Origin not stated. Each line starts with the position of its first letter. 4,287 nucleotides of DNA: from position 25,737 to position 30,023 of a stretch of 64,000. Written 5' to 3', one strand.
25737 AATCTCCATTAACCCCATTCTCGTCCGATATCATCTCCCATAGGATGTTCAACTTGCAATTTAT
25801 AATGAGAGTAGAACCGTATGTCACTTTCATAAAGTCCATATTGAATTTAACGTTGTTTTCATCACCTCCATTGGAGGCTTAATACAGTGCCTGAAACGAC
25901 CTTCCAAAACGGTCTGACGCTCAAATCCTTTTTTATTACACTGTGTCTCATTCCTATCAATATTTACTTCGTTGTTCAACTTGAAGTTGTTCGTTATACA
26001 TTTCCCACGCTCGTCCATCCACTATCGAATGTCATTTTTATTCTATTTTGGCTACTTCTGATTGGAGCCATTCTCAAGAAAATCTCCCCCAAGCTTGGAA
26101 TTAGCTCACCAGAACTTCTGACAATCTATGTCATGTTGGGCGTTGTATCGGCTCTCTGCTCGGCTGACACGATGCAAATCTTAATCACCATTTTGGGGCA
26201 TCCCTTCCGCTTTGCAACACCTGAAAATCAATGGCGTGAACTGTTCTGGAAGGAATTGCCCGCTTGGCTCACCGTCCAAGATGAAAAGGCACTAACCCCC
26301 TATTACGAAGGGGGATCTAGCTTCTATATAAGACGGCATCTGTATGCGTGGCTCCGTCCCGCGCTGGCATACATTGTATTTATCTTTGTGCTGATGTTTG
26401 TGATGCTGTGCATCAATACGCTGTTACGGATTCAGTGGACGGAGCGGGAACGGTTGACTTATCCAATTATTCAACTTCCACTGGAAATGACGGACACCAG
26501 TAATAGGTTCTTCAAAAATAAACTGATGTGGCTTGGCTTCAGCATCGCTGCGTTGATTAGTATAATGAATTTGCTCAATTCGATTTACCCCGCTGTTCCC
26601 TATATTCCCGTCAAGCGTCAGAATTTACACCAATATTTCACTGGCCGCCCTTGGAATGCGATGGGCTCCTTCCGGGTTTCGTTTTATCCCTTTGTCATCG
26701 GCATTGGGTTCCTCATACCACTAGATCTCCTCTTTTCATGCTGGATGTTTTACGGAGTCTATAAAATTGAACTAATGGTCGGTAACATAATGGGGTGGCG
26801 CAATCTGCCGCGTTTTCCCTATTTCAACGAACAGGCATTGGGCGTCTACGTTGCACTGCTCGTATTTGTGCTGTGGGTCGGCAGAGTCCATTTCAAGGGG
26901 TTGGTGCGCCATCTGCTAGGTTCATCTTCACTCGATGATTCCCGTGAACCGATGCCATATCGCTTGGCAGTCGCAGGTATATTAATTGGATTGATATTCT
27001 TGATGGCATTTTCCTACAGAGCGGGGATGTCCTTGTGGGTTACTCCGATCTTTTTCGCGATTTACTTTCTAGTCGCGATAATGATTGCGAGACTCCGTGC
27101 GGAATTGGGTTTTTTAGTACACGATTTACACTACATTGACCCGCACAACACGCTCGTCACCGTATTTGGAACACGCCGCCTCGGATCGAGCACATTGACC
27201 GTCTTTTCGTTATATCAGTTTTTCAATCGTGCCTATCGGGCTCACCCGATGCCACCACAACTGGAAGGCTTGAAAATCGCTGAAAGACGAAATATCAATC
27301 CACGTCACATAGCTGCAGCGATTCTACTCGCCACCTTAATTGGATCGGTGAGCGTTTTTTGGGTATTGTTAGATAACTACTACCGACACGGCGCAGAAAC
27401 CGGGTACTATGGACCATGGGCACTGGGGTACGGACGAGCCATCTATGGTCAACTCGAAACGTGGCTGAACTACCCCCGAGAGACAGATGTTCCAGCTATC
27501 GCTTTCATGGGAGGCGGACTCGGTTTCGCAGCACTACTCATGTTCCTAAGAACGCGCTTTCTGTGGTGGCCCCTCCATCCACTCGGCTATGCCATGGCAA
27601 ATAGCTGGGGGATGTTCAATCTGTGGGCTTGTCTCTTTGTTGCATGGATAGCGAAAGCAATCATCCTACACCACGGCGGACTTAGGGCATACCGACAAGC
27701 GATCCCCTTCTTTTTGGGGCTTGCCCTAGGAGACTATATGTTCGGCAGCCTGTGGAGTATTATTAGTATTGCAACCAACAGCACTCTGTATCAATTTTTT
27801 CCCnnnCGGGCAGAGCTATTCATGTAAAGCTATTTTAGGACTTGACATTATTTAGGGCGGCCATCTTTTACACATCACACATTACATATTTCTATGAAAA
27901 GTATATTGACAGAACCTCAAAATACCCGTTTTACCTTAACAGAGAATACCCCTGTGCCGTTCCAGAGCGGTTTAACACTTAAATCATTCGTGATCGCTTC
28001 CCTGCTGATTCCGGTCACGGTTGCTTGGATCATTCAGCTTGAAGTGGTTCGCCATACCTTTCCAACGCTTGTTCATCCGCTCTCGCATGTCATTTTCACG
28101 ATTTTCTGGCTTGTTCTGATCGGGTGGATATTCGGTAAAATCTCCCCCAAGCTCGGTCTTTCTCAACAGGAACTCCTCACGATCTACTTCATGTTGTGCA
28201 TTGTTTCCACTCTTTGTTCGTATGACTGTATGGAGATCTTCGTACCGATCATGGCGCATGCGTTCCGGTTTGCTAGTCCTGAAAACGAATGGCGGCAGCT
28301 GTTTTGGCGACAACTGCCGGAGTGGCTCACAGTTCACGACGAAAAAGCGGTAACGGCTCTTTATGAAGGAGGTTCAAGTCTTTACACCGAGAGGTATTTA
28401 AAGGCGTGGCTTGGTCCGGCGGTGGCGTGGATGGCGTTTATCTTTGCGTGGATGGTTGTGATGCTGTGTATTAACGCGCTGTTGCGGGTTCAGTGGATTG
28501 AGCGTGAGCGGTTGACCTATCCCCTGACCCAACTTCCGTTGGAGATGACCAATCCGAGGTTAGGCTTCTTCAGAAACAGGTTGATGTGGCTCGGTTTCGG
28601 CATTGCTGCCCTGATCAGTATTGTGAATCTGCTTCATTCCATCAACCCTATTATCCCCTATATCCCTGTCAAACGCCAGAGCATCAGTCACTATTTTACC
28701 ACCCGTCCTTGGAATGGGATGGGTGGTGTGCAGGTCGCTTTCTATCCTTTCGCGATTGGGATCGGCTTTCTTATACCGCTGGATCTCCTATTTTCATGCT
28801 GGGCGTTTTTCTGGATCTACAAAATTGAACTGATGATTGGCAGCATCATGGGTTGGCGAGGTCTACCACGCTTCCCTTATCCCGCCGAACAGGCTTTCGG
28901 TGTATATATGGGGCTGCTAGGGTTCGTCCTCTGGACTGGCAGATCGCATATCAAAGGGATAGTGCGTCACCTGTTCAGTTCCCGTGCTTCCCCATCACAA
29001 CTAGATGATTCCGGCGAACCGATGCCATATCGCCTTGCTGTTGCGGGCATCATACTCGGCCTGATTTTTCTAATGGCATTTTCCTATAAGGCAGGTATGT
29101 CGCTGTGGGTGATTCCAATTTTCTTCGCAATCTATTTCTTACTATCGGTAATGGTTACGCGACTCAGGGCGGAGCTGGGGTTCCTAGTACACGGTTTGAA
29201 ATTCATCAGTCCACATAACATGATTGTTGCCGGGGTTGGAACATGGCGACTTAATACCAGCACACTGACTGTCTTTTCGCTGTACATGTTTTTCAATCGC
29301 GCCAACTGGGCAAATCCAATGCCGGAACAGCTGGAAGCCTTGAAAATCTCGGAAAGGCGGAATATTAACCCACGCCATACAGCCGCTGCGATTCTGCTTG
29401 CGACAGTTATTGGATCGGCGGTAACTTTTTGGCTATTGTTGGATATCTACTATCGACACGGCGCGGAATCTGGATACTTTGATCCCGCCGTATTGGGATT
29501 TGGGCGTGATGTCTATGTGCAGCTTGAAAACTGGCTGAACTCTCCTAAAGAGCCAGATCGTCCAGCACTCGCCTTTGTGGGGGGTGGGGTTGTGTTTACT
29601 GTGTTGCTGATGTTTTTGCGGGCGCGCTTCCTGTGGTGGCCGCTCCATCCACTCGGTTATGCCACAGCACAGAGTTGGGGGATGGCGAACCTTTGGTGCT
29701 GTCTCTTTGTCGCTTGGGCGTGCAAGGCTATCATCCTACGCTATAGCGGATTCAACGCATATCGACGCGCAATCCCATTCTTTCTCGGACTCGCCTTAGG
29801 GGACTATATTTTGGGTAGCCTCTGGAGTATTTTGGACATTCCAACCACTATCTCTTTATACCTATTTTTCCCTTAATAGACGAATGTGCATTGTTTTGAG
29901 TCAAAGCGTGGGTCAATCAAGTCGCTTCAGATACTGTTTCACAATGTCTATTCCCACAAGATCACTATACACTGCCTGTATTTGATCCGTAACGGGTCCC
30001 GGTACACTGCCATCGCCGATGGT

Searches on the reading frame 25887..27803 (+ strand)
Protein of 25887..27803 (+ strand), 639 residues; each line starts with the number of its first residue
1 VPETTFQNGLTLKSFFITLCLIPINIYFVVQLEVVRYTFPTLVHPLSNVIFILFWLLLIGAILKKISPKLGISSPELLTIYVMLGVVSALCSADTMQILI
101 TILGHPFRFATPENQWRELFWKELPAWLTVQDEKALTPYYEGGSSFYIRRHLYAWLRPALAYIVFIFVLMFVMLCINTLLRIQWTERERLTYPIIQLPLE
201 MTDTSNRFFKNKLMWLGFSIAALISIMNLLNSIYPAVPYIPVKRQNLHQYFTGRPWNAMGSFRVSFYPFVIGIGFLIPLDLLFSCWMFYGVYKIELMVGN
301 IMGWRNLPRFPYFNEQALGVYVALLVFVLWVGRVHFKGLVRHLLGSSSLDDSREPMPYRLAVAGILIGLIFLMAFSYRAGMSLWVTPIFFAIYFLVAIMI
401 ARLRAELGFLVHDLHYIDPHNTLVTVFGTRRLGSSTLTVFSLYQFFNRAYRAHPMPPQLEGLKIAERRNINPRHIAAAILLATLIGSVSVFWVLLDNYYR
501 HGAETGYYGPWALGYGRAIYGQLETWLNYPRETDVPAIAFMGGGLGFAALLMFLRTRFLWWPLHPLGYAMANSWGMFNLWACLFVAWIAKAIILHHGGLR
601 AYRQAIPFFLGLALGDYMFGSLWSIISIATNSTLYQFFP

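Call 4: search_protein_families(library=pfam, proteins=[window:25887-27803:+], max_evalue=0.01)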
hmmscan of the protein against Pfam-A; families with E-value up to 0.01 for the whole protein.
window:25887-27803:+ (639 aa): 2 families
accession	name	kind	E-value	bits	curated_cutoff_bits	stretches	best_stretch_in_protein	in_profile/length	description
PF20581.3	DUF6785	-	5e-164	546.9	25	1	12-502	2-498/498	Family of unknown function (DUF6785)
PF20580.3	DUF6784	-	2.3e-35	121.3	26.4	1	539-638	2-100/101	Domain of unknown function (DUF6784)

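Call 11: search_protein_families(library=ncbifam, proteins=[window:25887-27803:+], max_evalue=0.01)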
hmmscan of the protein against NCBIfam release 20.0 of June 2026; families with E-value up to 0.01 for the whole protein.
window:25887-27803:+ (639 aa): 0 families

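Call 35: find_encoding_contigs(protein=window:25887-27803:+, flank=10000, max_places=3)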
Protein window:25887-27803:+ (639 aa): no gene with exactly this product is on record in the collection.

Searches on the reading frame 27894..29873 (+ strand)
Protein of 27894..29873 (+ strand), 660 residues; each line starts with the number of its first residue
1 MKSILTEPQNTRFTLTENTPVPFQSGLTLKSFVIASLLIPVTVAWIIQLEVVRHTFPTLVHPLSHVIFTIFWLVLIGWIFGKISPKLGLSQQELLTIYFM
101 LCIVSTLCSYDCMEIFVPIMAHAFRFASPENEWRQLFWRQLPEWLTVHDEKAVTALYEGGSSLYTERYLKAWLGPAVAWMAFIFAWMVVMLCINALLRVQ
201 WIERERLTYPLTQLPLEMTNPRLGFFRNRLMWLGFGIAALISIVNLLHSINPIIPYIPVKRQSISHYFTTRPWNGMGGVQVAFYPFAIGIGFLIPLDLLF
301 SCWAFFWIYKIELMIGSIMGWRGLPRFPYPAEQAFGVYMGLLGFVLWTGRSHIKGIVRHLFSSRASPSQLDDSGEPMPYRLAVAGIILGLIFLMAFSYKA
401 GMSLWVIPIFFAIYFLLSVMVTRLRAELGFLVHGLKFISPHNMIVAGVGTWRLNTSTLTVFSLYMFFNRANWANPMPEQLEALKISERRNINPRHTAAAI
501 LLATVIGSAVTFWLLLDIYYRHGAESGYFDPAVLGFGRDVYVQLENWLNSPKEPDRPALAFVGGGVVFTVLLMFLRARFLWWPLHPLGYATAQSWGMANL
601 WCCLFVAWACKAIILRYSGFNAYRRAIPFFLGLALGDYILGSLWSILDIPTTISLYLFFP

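Call 4: search_protein_families(library=pfam, proteins=[window:27894-29873:+], max_evalue=0.01)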
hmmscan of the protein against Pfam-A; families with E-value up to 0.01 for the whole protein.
window:27894-29873:+ (660 aa): 2 families
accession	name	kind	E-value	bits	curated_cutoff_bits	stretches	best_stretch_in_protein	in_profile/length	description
PF20581.3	DUF6785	-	1.4e-153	512.5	25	1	28-523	1-498/498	Family of unknown function (DUF6785)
PF20580.3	DUF6784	-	5.9e-36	123.1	26.4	1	561-657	3-99/101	Domain of unknown function (DUF6784)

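Call 11: search_protein_families(library=ncbifam, proteins=[window:27894-29873:+], max_evalue=0.01)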
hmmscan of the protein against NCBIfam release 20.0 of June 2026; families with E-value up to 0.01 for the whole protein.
window:27894-29873:+ (660 aa): 0 families
